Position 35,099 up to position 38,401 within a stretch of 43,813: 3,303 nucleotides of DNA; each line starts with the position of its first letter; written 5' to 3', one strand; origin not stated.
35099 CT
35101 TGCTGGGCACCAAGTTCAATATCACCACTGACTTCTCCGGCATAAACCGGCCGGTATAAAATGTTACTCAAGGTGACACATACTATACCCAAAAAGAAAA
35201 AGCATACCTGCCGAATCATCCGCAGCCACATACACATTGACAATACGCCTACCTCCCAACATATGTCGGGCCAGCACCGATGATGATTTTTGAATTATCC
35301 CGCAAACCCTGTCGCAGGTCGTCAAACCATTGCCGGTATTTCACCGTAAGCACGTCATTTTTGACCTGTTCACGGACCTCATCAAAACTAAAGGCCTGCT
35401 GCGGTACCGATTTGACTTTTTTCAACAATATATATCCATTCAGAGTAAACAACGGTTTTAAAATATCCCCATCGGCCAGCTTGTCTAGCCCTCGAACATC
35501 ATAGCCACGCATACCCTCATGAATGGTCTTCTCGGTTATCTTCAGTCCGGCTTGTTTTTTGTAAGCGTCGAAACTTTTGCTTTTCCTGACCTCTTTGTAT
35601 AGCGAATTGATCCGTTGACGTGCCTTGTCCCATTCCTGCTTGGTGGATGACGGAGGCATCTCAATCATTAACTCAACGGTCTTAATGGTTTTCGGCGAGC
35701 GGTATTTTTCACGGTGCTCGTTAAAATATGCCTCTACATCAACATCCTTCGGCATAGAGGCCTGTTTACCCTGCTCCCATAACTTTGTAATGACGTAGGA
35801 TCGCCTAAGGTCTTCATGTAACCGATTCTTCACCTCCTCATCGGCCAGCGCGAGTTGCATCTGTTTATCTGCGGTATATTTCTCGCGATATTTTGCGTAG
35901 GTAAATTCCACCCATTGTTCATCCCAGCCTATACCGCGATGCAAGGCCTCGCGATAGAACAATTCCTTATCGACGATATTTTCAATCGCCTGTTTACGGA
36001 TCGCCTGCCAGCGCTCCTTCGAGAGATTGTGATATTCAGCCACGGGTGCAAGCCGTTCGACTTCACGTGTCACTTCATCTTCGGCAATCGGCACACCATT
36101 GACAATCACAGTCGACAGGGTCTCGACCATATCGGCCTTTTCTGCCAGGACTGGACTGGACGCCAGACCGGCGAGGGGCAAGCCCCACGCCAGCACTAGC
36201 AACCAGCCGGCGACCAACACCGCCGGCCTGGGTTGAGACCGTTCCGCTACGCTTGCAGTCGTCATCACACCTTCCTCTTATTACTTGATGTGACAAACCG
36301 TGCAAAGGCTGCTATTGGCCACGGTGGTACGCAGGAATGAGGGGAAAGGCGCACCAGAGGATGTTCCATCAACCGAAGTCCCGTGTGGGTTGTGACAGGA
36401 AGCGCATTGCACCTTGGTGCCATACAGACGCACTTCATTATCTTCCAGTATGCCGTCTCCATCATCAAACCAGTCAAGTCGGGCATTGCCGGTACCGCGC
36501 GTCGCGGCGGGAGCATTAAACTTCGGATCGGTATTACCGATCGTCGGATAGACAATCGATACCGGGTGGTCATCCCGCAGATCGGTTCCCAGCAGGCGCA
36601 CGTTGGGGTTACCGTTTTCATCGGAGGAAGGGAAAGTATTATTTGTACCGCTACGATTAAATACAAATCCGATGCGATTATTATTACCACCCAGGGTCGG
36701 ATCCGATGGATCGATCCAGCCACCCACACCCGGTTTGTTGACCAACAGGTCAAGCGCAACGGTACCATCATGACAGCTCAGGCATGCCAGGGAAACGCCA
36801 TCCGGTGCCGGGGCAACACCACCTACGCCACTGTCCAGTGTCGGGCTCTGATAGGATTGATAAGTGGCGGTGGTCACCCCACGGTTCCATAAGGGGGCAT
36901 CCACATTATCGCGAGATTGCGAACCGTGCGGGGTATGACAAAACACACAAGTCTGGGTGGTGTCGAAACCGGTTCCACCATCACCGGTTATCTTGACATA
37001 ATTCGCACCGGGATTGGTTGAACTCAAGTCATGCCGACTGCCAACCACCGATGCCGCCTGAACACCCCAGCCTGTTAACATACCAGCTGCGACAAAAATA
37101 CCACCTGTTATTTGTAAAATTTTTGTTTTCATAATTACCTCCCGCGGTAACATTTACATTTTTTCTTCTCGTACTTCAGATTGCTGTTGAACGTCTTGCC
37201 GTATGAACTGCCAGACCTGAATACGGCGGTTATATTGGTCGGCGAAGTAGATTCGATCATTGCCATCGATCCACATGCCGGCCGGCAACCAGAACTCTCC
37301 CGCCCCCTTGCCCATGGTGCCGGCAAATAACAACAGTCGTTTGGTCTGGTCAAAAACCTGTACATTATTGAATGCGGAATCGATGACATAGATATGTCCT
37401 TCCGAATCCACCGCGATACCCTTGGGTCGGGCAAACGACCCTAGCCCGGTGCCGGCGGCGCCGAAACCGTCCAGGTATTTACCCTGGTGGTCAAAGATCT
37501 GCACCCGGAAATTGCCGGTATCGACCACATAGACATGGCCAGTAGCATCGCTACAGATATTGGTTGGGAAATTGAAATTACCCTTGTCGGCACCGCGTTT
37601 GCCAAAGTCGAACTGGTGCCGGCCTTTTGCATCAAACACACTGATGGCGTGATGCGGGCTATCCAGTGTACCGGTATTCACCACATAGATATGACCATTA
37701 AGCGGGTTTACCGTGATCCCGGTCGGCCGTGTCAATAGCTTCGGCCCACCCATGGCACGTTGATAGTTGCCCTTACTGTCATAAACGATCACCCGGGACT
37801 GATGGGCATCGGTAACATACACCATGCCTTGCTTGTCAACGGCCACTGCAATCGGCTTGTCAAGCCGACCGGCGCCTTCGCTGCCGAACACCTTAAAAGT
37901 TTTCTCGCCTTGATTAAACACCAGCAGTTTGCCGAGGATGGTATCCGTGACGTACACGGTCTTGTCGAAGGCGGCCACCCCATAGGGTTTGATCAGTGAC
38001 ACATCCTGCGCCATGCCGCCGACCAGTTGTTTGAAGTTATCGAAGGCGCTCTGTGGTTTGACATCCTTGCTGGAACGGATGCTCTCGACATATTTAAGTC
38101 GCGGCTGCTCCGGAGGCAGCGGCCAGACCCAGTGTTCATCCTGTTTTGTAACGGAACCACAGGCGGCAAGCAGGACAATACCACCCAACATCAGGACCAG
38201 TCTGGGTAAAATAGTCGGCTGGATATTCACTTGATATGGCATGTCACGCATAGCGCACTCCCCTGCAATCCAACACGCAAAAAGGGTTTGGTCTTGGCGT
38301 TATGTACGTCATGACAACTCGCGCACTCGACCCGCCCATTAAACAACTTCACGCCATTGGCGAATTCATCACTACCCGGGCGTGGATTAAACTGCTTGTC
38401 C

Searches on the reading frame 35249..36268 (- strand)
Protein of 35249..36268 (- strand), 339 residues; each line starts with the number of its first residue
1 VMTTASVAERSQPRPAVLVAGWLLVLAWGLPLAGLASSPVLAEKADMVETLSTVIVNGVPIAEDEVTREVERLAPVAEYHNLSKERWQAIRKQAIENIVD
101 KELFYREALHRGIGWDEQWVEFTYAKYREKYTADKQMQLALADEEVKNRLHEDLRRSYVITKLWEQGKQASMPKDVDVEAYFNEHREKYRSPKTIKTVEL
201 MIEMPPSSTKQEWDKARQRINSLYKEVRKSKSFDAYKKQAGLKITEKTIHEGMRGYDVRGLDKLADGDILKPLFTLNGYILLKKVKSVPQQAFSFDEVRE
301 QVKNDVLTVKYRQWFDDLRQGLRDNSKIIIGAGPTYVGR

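Call 3: search_protein_families(library=pfam, proteins=[window:35249-36268:-], max_evalue=0.01)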
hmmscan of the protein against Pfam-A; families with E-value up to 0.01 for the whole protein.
window:35249-36268:- (339 aa): 4 families
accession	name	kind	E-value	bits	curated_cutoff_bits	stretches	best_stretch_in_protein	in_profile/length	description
PF13145.12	Rotamase_2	-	1.4e-08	36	27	1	173-300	1-121/121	PPIC-type PPIASE domain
PF13624.11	SurA_N_3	-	0.00025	21.4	27.2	1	49-121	40-114/162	SurA-like N-terminal domain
PF13623.11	SurA_N_2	-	0.0027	18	28.5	0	54-114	44-109/145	SurA-like N-terminal domain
PF09312.16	SurA_N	-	0.0034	18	30.8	0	54-162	6-116/118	SurA N-terminal domain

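Call 77: search_protein_families(library=ncbifam, proteins=[window:35249-36268:-], max_evalue=0.001)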
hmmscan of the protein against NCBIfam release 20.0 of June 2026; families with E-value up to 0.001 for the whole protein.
window:35249-36268:- (339 aa): 3 families
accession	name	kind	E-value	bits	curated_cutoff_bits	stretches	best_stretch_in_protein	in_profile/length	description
NF000809.0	PRK00059.1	equivalog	3.5e-13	49.6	303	1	84-328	79-328/336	peptidylprolyl isomerase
TIGR02933.1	nifM_nitrog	equivalog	2.9e-05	24.1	168.2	1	138-260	70-184/256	nitrogen fixation protein NifM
NF008038.0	PRK10770.1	equivalog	0.00057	18.8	394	1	45-234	22-213/431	peptidylprolyl isomerase SurA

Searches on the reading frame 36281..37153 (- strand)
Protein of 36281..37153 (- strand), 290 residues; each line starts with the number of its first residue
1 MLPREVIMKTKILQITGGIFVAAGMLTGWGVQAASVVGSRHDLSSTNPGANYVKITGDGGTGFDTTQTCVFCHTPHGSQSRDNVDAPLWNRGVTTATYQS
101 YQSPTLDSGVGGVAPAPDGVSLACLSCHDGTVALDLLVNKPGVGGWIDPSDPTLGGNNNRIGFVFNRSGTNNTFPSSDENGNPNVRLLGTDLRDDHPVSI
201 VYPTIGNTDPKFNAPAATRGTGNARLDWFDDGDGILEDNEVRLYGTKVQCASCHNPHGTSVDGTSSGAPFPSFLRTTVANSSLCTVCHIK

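Call 3: search_protein_families(library=pfam, proteins=[window:36281-37153:-], max_evalue=0.01)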
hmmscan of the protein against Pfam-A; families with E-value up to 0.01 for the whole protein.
window:36281-37153:- (290 aa): 4 families
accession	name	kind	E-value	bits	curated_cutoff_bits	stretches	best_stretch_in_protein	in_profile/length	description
PF09699.15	Paired_CXXCH_1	-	2.1e-08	34.1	20.6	0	249-288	8-36/41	Doubled CXXCH motif (Paired_CXXCH_1)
PF14522.11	Cytochrome_C7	-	2e-07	31.1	24.8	0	246-288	12-48/67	Cytochrome c7 and related cytochrome c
PF22113.1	Mtrc-MtrF_II-IV_dom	-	0.0045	17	30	0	245-288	118-163/176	Outer membrane cytochrome MtrC/MtrF-like, domains II/IV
PF14537.11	Cytochrom_c3_2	-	0.0096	16.8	25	0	245-261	55-71/79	Cytochrome c3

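Call 12: search_solved_structures(query=window:36281-37153:-, max_evalue=10, show_alignments=2)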
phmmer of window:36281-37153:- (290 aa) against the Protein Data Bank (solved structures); distinct sequences matched with E-value up to 10: 4.
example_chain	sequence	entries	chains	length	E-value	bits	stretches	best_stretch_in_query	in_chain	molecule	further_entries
7tfs_A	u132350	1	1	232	4.3e-23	85.2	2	18-142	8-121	Cytochrome c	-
9yuq_N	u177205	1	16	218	8.1e-15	58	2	25-142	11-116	Putative multiheme cytochrome c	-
6r2q_A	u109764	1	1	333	0.71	12.2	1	247-264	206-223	Cystathionine beta-synthase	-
8hdd_B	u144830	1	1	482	0.78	12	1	3-30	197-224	Glucose dehydrogenase beta subunit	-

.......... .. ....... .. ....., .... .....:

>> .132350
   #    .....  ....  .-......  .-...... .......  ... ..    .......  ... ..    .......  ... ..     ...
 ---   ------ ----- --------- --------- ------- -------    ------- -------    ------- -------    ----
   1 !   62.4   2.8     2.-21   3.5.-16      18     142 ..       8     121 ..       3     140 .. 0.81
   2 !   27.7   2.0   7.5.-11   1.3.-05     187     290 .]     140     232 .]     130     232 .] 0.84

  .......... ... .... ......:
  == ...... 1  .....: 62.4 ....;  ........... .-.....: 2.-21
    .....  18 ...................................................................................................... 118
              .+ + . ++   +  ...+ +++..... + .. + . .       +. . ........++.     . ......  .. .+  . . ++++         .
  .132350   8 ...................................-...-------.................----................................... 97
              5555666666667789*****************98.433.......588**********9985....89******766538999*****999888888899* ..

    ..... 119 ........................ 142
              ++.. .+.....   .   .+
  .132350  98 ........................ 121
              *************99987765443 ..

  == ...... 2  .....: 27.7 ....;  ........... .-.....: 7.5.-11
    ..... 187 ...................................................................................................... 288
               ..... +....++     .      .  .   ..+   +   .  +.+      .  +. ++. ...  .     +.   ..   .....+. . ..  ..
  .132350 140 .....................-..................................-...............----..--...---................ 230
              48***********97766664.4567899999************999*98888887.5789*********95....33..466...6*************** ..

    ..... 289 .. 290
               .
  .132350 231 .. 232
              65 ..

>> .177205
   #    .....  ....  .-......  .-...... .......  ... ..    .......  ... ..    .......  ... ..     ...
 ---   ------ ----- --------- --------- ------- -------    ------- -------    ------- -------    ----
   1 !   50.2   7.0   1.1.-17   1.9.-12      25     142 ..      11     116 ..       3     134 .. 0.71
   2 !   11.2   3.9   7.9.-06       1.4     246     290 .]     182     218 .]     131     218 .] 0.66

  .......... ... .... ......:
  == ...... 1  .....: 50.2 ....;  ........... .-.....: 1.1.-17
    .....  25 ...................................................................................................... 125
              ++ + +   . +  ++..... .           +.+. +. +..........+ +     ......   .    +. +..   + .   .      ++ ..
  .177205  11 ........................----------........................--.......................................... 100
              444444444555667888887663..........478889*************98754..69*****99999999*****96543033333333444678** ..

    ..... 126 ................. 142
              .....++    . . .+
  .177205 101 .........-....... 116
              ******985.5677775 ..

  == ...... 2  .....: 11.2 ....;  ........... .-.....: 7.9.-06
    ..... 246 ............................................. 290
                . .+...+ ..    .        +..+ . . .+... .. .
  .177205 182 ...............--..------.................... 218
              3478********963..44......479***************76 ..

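Call 23: find_homologous_proteins(query=window:36281-37153:-, max_evalue=0.001)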
Query window:36281-37153:- (290 aa): 7106 proteins with E <= 0.001 among 8000 candidates; the best 120 are listed.
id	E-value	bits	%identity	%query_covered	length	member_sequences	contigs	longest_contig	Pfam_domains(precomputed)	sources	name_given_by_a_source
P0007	1.5e-164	565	85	98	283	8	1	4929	PF09699.16,PF14522.12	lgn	-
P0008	7.9e-163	559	84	98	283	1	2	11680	PF09699.16,PF14522.12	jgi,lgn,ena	-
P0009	2.1e-151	521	82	93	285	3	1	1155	PF09699.16,PF14522.12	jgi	jgi:hypothetical protein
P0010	4.5e-149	514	84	90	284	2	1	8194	PF09699.16,PF14522.12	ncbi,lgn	-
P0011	1.1e-146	506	80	94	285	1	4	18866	PF09699.16,PF14522.12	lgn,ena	-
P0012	4.3e-145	501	77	97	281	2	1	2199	PF09699.16,PF14522.12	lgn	-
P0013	4.0e-143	494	82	89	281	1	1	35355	PF09699.16,PF14522.12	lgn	-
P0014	2.1e-134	465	80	89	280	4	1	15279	PF09699.16,PF14522.12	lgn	-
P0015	1.7e-102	361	90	58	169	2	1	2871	PF09699.16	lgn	-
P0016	6.1e-81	290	78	59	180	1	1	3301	-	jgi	jgi:hypothetical protein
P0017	1.9e-52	196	44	99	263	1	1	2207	PF09699.16,PF14522.12,PF22113.2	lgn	-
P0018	9.9e-48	181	44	77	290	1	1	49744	PF09699.16,PF13442.12,PF14522.12,PF22113.2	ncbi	ncbi:MAG: cytochrome c3 family protein [Nitrospirota bacterium]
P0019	1.6e-47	180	45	89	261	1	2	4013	PF09699.16,PF22113.2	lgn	-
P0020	3.9e-47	179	48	89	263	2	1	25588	PF09699.16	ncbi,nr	ncbi:MAG: hypothetical protein HZC10_05460 [Nitrospirae bacterium]|nr:hypothetical protein [Nitrospi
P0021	1.7e-46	177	45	89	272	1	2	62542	PF09699.16,PF14522.12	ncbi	-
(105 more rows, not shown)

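Call 24: find_encoding_contigs(protein=P0013, flank=10000, max_places=3)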
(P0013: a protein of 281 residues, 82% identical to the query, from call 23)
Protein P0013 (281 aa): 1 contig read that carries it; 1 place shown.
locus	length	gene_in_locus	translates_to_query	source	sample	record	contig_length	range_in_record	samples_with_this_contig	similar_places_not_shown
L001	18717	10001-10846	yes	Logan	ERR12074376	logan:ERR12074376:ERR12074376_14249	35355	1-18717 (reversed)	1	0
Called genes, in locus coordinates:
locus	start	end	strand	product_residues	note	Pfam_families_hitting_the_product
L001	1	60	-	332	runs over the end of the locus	PF04055:Radical_SAM, PF16199:Radical_SAM_C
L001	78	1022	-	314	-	PF02668:TauD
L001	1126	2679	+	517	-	PF02310:B12-binding, PF04055:Radical_SAM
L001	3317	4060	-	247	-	PF01578:Cytochrom_C_asm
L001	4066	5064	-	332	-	PF05140:ResB (faint)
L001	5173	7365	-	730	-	PF14522:Cytochrome_C7 (faint), PF14537:Cytochrom_c3_2 (faint), PF22113:Mtrc-MtrF_II-IV_dom (faint), PF09699:Paired_CXXCH_1 (weak)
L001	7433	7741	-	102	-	PF13442:Cytochrome_CBB3, PF00034:Cytochrom_C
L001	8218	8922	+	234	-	PF22113:Mtrc-MtrF_II-IV_dom (weak), PF14537:Cytochrom_c3_2 (faint), PF14522:Cytochrome_C7 (faint), PF09699:Paired_CXXCH_1 (weak)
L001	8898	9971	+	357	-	PF17170:DUF5128, PF25021:TEN_NHL (faint), PF01731:Arylesterase (faint), PF08450:SGL (faint), PF24684:Vgb_lyase (weak), PF17170:DUF5128 (weak), PF01436:NHL (weak), PF17170:DUF5128 (weak), +1 more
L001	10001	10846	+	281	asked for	PF14522:Cytochrome_C7 (faint), PF09699:Paired_CXXCH_1 (faint)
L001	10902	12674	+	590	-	-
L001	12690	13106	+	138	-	PF14522:Cytochrome_C7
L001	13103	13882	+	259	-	PF14522:Cytochrome_C7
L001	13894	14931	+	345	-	PF01436:NHL (faint), PF17170:DUF5128 (faint)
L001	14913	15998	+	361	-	PF08450:SGL (faint), PF24684:Vgb_lyase (weak), PF25021:TEN_NHL (faint), PF01436:NHL, PF06739:SBBP (faint), PF17170:DUF5128 (weak)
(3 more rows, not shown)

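Call 25: find_encoding_contigs(protein=P0010, flank=10000, max_places=3)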
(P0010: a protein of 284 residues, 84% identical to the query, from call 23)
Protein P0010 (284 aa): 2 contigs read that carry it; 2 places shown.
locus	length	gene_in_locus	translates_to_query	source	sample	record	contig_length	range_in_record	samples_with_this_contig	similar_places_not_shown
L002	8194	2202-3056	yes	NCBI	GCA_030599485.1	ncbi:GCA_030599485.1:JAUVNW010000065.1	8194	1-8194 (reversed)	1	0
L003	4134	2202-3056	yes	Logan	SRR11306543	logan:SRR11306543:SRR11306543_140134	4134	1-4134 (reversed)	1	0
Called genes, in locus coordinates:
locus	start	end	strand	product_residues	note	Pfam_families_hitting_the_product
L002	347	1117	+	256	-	PF14522:Cytochrome_C7 (faint), PF14537:Cytochrom_c3_2 (faint), PF09699:Paired_CXXCH_1 (weak)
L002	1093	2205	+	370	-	PF25021:TEN_NHL (faint), PF01731:Arylesterase (faint), PF08450:SGL (weak), PF24684:Vgb_lyase (faint), PF01436:NHL (weak), PF17170:DUF5128 (weak)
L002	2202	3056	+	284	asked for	PF14522:Cytochrome_C7 (faint), PF09699:Paired_CXXCH_1 (faint)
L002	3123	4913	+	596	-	-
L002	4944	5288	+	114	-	PF14522:Cytochrome_C7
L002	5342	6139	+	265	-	PF14522:Cytochrome_C7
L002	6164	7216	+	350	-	PF08450:SGL (faint), PF17170:DUF5128 (faint), PF01436:NHL (faint)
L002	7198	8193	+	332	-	?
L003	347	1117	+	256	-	PF14522:Cytochrome_C7 (faint), PF14537:Cytochrom_c3_2 (faint), PF09699:Paired_CXXCH_1 (weak)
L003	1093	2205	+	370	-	PF25021:TEN_NHL (faint), PF01731:Arylesterase (faint), PF08450:SGL (weak), PF24684:Vgb_lyase (faint), PF01436:NHL (weak), PF17170:DUF5128 (weak)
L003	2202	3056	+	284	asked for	PF14522:Cytochrome_C7 (faint), PF09699:Paired_CXXCH_1 (faint)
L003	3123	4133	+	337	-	?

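Call 76: predict_structure(alignment_id=A4)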
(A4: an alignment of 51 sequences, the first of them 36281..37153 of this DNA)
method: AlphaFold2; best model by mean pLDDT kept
length: 290 residues; sequences in the alignment: 51
mean_pLDDT: 43.4   pTM: 0.31
mean pLDDT of the five models: 43.4, 42.8, 40.9, 40.8, 37.9
residues with pLDDT >= 90: 10; 70-90: 16; 50-70: 36; < 50: 228
segments of 3 or more residues with pLDDT < 50: 32-109, 112-148, 154-179, 182-225, 247-260, 267-290
pLDDT, mean of each block of 10 residues (from residue 1): 78 92 79 46 42 31 29 30 33 32 36 42 32 31 40 45 30 41 38 38 42 43 51 59 49 41 51 30 32
secondary structure, 60 per line:
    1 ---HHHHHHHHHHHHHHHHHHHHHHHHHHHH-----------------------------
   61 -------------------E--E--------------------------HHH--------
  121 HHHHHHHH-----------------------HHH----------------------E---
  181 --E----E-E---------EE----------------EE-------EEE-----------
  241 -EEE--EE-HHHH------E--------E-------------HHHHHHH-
elements in order: H4-31 H121-128 E227-229 E242-244 H250-253 H283-289

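Call 77: search_protein_families(library=ncbifam, proteins=[window:36281-37153:-], max_evalue=0.001)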
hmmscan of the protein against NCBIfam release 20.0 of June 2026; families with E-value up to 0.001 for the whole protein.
window:36281-37153:- (290 aa): 2 families
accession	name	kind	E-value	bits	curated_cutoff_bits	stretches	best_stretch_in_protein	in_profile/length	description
TIGR03508.1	decahem_SO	subfamily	9.7e-07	28.5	192.2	1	242-289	138-175/258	DmsE family decaheme c-type cytochrome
TIGR01905.1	paired_CXXCH_1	subfamily_domain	2.1e-06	27.6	25.2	0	66-82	6-22/41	doubled CXXCH domain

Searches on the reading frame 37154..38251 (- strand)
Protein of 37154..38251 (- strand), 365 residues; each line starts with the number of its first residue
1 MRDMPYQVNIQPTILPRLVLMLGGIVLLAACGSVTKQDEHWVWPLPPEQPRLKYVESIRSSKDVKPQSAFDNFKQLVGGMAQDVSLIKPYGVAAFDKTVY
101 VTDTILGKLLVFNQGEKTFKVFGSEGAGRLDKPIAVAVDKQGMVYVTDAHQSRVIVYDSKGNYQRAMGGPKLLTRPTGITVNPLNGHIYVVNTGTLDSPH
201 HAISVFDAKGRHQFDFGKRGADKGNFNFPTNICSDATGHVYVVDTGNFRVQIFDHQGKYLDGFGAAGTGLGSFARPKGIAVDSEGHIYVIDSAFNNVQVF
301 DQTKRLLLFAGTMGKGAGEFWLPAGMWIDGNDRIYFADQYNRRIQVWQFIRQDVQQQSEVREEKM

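Call 3: search_protein_families(library=pfam, proteins=[window:37154-38251:-], max_evalue=0.01)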
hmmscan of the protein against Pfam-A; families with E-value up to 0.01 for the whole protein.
window:37154-38251:- (365 aa): 8 families
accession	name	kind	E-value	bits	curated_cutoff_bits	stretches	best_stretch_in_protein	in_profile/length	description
PF01436.27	NHL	-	6.9e-28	95.7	20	3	226-253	1-28/28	NHL repeat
PF17170.10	DUF5128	-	1.9e-19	70.5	22.9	3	236-301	52-118/321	6-bladed beta-propeller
PF25021.1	TEN_NHL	-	1.6e-10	41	27.1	0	272-293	140-161/357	Teneurin NHL domain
PF08450.18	SGL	-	7.4e-10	39.3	26.3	0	97-170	146-223/246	SMP-30/Gluconolactonase/LRE-like region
PF06739.17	SBBP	-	1.4e-05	25.3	20.5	0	276-289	15-28/38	Beta-propeller repeat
PF01731.26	Arylesterase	-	3e-05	24.6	21.3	0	147-192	31-72/86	Arylesterase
PF03022.22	MRJP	-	0.00028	20.8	19.8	0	138-162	70-98/288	Major royal jelly protein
PF02393.21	US22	-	0.0051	17.3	35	0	220-246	71-98/124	US22 like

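Call 77: search_protein_families(library=ncbifam, proteins=[window:37154-38251:-], max_evalue=0.001)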
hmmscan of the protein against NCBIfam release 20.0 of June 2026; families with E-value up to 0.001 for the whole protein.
window:37154-38251:- (365 aa): 4 families
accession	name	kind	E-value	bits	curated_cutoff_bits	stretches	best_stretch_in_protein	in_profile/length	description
NF035926.1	scyF_NHL_VPEP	equivalog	1.3e-46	159.5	350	3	262-347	187-273/376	scytonemin biosynthesis PEP-CTERM protein ScyF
NF033206.1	ScyE_fam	subfamily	1.8e-07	31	80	0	134-196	256-323/333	ScyD/ScyE family protein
NF047780.1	LIC12708_fam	subfamily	3.6e-07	29.4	150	0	272-308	118-154/391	LIC_12708 family protein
TIGR03866.1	PQQ_ABC_repeats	subfamily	0.00076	18.6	287.3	0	136-228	5-90/310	PQQ-dependent catabolism-associated beta-propeller protein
